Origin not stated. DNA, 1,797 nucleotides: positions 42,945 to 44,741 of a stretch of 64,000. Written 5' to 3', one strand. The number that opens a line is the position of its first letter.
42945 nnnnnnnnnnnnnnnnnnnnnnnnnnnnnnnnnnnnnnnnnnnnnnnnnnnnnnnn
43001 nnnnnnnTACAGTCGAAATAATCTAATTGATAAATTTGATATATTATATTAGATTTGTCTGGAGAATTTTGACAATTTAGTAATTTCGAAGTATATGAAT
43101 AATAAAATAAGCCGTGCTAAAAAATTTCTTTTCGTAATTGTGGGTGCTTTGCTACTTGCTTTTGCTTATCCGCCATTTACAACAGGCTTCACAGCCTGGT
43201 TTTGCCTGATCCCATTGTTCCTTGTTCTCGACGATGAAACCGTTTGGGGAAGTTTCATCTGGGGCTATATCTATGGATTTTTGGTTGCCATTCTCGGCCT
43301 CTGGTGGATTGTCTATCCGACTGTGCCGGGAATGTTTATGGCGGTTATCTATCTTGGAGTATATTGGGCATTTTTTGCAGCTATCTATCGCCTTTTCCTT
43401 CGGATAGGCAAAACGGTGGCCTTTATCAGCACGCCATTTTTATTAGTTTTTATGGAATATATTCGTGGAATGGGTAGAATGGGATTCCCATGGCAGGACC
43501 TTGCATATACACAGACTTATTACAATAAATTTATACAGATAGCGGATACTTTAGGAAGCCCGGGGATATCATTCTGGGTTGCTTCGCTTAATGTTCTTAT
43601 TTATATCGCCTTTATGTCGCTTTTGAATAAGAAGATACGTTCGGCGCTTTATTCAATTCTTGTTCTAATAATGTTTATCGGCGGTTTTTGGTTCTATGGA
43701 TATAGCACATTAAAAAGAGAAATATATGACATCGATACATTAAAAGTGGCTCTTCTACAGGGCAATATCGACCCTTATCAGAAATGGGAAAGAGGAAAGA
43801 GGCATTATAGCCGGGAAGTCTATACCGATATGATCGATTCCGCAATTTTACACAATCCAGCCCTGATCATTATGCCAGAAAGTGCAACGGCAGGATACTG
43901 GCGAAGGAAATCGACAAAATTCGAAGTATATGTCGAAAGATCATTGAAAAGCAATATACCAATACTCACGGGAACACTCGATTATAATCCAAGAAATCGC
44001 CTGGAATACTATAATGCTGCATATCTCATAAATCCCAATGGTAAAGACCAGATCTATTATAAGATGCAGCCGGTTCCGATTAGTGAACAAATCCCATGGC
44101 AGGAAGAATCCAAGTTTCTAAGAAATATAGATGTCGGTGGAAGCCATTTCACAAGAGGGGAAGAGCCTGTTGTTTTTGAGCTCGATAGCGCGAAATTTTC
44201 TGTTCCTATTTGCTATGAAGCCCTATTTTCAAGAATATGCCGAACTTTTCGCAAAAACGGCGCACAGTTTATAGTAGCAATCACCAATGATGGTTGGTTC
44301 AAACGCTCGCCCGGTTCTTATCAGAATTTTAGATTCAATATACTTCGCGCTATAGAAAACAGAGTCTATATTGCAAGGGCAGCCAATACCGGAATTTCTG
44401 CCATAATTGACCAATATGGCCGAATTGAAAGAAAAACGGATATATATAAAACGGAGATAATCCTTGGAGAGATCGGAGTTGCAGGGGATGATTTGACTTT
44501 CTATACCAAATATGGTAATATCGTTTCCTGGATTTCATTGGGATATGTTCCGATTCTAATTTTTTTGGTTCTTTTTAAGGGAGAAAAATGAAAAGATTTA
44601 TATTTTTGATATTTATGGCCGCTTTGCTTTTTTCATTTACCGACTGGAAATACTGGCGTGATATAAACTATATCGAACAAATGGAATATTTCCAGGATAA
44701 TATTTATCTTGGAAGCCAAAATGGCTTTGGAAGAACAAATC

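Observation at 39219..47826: Tandem secreted serpins embedded in a tightly packed rarA–serpin–serpin–lnt–T9SS-propeller–FemAB-like gene string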

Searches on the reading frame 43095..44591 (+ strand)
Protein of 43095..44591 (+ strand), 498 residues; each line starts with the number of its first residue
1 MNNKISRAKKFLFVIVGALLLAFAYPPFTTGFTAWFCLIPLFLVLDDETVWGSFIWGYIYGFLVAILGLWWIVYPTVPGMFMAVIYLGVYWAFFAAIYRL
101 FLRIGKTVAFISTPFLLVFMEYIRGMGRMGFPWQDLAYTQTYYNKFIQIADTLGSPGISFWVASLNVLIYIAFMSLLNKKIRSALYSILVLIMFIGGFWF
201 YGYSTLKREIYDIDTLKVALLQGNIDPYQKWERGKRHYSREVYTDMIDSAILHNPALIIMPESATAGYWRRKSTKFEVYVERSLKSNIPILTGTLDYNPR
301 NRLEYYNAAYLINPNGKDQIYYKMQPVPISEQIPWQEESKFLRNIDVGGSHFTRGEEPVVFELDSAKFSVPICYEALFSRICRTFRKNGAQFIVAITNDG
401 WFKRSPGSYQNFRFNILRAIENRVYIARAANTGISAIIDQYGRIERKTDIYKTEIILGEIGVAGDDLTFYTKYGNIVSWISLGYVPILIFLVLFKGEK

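Call 3: search_protein_families(library=pfam, proteins=[window:43095-44591:+], max_evalue=0.01)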
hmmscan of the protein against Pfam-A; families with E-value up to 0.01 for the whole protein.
window:43095-44591:+ (498 aa): 2 families
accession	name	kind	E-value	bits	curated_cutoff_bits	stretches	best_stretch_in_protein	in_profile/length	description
PF20154.4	LNT_N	-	3.7e-28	99.2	27.1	1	18-168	2-159/159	Apolipoprotein N-acyltransferase N-terminal domain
PF00795.27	CN_hydrolase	-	1.1e-24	87.6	23.2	1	217-460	1-246/256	Carbon-nitrogen hydrolase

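Call 4: search_protein_families(library=ncbifam, proteins=[window:43095-44591:+], max_evalue=0.01)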
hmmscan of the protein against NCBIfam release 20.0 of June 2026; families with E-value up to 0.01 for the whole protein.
window:43095-44591:+ (498 aa): 8 families
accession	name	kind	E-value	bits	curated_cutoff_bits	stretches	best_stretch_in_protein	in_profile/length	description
TIGR00546.1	lnt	equivalog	3.9e-85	286.4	132.9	1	60-444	1-395/395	apolipoprotein N-acyltransferase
NF008934.0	PRK12291.1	equivalog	1.9e-23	83.5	427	1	32-439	41-410/419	apolipoprotein N-acyltransferase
NF040852.1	nitrile_Arch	equivalog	2.2e-05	23.7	500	1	273-433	67-199/262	nitrilase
NF010401.0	PRK13825.1-5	equivalog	7.5e-05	22.1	500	1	243-404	226-379/407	conjugal transfer protein TraB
NF043013.1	DeGluthAmidYersProt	equivalog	0.0022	17.2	500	1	350-434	134-215/278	deaminated glutathione amidase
NF010588.0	PRK13981.1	equivalog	0.0026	16.2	479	1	285-398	79-175/546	NAD+ synthase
NF033621.1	de_GSH_amidase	exception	0.0067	15.8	355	0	358-443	131-219/260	deaminated glutathione amidase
NF009803.0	PRK13287.1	equivalog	0.0068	15.2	406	0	274-397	83-189/333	formamidase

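Call 21: find_related_loci(query=window:43095-44591:+, collection=genome_contigs, flank=10000)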
Query window:43095-44591:+ (498 aa) in genome_contigs; peptide patterns used: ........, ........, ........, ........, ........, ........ (x = any residue, [..] = any of these).
26 stretches matched a pattern, but none encodes a relative of the query by tblastn (E <= 1e-3).

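Call 23: find_homologous_proteins(query=window:43095-44591:+)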
Query window:43095-44591:+ (498 aa): 2803 proteins with E <= 0.001 among 8000 candidates; the best 120 are listed.
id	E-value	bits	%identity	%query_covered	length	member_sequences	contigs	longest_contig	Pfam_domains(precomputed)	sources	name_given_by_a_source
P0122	0.0e+0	1140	100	100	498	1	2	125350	PF20154.5,PF00795.28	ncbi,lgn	ncbi:MAG: apolipoprotein N-acyltransferase [Candidatus Zixiibacteriota bacterium]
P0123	1.2e-163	564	51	100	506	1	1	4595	PF20154.5,PF00795.28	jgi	-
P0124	2.6e-162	559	50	99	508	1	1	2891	PF20154.5,PF00795.28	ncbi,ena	-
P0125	7.0e-155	535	48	99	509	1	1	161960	PF20154.5,PF00795.28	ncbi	-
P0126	1.3e-129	451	45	99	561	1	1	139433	PF20154.5,PF00795.28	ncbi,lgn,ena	-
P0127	1.2e-125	438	46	96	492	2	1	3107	PF20154.5,PF00795.28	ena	-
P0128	2.4e-118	414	42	99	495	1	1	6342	PF20154.5,PF00795.28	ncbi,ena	-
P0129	2.5e-118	414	42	98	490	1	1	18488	PF20154.5,PF00795.28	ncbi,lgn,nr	ncbi:MAG: apolipoprotein N-acyltransferase [Acidobacteria bacterium]|nr:apolipoprotein N-acyltransfe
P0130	3.8e-118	414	43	97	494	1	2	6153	PF20154.5,PF00795.28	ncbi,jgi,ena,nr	ncbi:apolipoprotein N-acyltransferase [bacterium]|nr:MAG: apolipoprotein N-acyltransferase [bacteriu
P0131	4.8e-118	413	44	96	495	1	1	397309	PF20154.5,PF00795.28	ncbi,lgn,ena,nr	ncbi:apolipoprotein N-acyltransferase [bacterium]|nr:apolipoprotein N-acyltransferase [bacterium]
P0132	5.0e-118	413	43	98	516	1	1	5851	PF20154.5,PF00795.28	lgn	-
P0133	5.0e-115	403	41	98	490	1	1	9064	PF20154.5,PF00795.28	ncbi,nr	ncbi:apolipoprotein N-acyltransferase [bacterium]|nr:apolipoprotein N-acyltransferase [bacterium]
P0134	4.7e-114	400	42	96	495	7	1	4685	PF20154.5,PF00795.28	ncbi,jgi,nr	ncbi:apolipoprotein N-acyltransferase [bacterium]|nr:MAG: apolipoprotein N-acyltransferase [bacteriu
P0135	1.1e-113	399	42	96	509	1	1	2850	PF20154.5,PF00795.28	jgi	-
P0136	6.4e-113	396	43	98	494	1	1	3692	PF20154.5,PF00795.28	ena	-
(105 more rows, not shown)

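Call 24: find_encoding_contigs(protein=P0125, flank=10000, max_places=2)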
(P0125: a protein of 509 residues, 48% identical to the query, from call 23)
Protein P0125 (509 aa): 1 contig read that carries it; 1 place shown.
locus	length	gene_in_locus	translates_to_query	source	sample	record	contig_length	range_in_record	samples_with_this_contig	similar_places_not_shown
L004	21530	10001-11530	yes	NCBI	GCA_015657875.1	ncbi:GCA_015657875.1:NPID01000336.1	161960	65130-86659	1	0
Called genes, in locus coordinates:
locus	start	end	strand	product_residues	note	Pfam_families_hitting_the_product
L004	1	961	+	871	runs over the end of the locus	PF13585:CHU_C (weak)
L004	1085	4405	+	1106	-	PF13585:CHU_C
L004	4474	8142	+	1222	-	PF18962:Por_Secre_tail (weak)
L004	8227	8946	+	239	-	PF01966:HD (weak)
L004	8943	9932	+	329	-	PF00586:AIRS, PF02769:AIRS_C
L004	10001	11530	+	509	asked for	PF20154:LNT_N, PF00795:CN_hydrolase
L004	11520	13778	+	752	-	PF07494:Reg_prop (faint), PF13860:FlgD_ig (weak)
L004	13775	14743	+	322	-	PF13480:Acetyltransf_6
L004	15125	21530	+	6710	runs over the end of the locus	PF02369:Big_1, PF09134:Invasin_D3, PF02369:Big_1, PF02369:Big_1, PF09134:Invasin_D3, PF02369:Big_1, PF09134:Invasin_D3, PF02369:Big_1, +43 more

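Call 25: find_encoding_contigs(protein=P0126, flank=10000, max_places=2)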
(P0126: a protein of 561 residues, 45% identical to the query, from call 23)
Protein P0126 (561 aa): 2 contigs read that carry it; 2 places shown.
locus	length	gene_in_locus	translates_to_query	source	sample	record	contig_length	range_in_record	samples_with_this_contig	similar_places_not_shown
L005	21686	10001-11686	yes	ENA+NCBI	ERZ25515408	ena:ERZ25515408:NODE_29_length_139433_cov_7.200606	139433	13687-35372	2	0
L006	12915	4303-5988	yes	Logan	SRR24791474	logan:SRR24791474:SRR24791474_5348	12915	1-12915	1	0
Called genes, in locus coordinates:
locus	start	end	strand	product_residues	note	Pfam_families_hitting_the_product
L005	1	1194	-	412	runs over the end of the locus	PF00999:Na_H_Exchanger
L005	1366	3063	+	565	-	PF05157:MshEN, PF00437:T2SSE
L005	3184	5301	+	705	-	PF00092:VWA (weak)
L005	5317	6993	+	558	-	-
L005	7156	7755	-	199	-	PF01558:POR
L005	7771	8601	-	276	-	PF02775:TPP_enzyme_C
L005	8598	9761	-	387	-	PF01855:POR_N, PF02780:Transketolase_C (weak), PF17147:PFOR_II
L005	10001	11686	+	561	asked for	PF20154:LNT_N, PF00795:CN_hydrolase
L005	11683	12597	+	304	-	PF04389:Peptidase_M28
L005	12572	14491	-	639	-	PF11028:TMEM260_N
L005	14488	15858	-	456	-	PF00672:HAMP, PF00512:HisKA, PF02518:HATPase_c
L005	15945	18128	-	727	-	PF13620:CarboxypepD_reg (faint), PF13715:CarbopepD_reg_2 (weak), PF07715:Plug, PF00593:TonB_dep_Rec_b-barrel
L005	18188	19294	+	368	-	PF00266:Aminotran_5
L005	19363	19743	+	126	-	PF02579:Nitro_FeMo-Co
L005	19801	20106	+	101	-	PF17253:DUF5320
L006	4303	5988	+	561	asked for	PF20154:LNT_N, PF00795:CN_hydrolase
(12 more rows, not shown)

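Call 26: find_encoding_contigs(protein=P0131, flank=10000, max_places=2)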
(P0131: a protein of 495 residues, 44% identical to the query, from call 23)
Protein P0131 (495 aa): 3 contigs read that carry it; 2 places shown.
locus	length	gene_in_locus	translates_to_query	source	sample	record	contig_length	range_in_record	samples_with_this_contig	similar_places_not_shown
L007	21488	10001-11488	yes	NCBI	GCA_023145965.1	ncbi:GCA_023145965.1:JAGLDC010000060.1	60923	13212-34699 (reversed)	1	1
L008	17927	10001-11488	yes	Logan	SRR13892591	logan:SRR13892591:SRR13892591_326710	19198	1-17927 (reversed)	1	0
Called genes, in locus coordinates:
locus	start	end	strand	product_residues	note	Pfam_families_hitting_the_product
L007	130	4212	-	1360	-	PF13205:Big_5 (faint), PF13620:CarboxypepD_reg (weak), PF13715:CarbopepD_reg_2 (faint), PF00041:fn3 (weak), PF13860:FlgD_ig (weak)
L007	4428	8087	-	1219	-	PF13715:CarbopepD_reg_2 (faint), PF22904:NOMO1-like_2nd (faint), PF13620:CarboxypepD_reg (weak), PF13860:FlgD_ig (weak)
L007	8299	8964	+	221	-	PF01966:HD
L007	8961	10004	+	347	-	PF00586:AIRS, PF02769:AIRS_C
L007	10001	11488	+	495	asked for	PF20154:LNT_N, PF00795:CN_hydrolase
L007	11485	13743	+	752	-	PF21544:PorZ_N_b_propeller (faint), PF13860:FlgD_ig (faint)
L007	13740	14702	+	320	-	PF13480:Acetyltransf_6, PF02388:FemAB (weak)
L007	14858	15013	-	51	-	-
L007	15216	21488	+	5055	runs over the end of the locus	PF02369:Big_1, PF09134:Invasin_D3, PF02369:Big_1, PF09134:Invasin_D3, PF02369:Big_1, PF02369:Big_1, PF09134:Invasin_D3, PF02369:Big_1, +21 more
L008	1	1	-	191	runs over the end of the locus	PF01195:Pept_tRNA_hydro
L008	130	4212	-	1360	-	PF13205:Big_5 (faint), PF13620:CarboxypepD_reg (weak), PF13715:CarbopepD_reg_2 (faint), PF00041:fn3 (weak), PF13860:FlgD_ig (weak)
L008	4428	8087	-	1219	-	PF13715:CarbopepD_reg_2 (faint), PF22904:NOMO1-like_2nd (faint), PF13620:CarboxypepD_reg (weak), PF13860:FlgD_ig (weak)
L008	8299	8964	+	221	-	PF01966:HD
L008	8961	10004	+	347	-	PF00586:AIRS, PF02769:AIRS_C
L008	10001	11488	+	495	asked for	PF20154:LNT_N, PF00795:CN_hydrolase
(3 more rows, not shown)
